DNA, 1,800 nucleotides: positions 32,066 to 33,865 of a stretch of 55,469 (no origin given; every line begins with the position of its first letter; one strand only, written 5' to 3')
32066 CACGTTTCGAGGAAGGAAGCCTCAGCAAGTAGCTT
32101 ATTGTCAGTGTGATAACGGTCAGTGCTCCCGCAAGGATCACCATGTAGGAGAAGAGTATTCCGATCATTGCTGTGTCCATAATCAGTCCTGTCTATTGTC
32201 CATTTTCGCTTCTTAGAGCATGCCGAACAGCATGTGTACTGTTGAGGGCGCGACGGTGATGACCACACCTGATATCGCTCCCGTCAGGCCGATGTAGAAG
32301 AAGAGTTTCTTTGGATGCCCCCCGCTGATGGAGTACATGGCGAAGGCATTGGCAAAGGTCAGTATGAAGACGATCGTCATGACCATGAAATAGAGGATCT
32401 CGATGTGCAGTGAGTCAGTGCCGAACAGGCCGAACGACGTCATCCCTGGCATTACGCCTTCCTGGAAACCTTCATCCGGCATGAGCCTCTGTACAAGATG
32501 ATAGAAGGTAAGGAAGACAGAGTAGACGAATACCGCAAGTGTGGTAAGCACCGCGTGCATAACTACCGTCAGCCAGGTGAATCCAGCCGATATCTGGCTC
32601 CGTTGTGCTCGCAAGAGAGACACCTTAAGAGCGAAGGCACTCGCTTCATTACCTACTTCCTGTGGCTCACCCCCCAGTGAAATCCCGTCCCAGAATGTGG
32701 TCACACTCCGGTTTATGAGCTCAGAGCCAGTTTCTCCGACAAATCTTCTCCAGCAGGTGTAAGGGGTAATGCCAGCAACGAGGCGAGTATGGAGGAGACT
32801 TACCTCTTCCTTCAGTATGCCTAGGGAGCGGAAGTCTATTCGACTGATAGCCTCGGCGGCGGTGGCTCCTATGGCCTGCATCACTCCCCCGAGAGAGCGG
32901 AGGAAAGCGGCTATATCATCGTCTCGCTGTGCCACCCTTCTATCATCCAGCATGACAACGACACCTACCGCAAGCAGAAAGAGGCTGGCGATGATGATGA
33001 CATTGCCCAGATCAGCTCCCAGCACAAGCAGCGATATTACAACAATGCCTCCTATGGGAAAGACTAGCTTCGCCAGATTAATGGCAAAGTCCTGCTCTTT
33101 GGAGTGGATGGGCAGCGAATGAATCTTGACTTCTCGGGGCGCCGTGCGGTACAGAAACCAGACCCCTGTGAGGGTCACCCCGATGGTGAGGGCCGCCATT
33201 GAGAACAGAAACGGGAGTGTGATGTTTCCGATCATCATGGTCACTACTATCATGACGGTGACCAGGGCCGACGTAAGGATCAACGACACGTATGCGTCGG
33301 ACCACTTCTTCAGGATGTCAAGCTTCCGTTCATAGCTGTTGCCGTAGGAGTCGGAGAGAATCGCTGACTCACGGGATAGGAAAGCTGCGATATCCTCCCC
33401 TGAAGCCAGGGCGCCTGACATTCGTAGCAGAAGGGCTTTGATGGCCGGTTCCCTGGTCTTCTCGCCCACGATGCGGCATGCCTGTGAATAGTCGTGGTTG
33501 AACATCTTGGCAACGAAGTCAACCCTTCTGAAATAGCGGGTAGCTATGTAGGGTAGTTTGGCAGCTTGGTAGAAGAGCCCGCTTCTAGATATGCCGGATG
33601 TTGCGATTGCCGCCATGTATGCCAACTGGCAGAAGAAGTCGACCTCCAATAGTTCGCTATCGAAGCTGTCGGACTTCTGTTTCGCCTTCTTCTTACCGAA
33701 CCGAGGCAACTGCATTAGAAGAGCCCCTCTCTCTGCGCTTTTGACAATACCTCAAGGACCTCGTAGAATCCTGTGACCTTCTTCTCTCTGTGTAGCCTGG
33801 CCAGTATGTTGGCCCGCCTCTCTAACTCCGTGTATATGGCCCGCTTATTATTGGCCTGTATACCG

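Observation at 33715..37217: Tandem duplication of the ArlI motor ATPase with conserved catalytic cores and diverged N-terminal domains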

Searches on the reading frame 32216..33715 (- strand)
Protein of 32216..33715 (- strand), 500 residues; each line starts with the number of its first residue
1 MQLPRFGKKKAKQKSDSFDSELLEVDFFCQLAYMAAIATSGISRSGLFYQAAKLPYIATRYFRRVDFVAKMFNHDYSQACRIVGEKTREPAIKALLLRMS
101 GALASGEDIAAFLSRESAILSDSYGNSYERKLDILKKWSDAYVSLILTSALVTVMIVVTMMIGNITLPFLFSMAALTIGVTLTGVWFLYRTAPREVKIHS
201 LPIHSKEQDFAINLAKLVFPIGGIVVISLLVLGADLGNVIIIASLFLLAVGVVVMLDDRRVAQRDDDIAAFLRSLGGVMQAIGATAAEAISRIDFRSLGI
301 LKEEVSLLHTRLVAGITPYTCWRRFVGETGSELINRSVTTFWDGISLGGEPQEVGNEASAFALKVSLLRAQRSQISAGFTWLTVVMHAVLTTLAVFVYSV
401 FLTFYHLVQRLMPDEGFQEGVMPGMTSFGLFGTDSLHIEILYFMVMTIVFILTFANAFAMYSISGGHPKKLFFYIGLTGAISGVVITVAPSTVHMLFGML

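Call 6: search_protein_families(library=pfam, proteins=[window:32216-33715:-], max_evalue=0.01)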
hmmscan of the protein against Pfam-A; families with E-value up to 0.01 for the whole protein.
window:32216-33715:- (500 aa): 1 family
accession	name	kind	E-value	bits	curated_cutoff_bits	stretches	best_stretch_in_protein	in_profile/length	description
PF00482.28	T2SSF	-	7.3e-07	29.6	25.2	2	78-156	50-124/125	Type II secretion system (T2SS), protein F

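Call 7: search_protein_families(library=ncbifam, proteins=[window:32216-33715:-], max_evalue=0.01)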
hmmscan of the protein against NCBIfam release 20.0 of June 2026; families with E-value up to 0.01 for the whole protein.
window:32216-33715:- (500 aa): 3 families
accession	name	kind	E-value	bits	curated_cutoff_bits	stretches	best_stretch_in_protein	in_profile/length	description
NF004703.2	PRK06041.1-1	equivalog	4.2e-124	414.8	570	1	15-498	28-522/525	archaellar assembly protein ArlJ/FlaJ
NF004705.1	PRK06041.1-3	equivalog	2.4e-69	234.5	400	1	26-498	6-463/465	archaellar assembly protein ArlJ/FlaJ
NF004704.2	PRK06041.1-2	equivalog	5.4e-44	150.8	550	1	27-497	79-554/555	archaellar assembly protein ArlJ/FlaJ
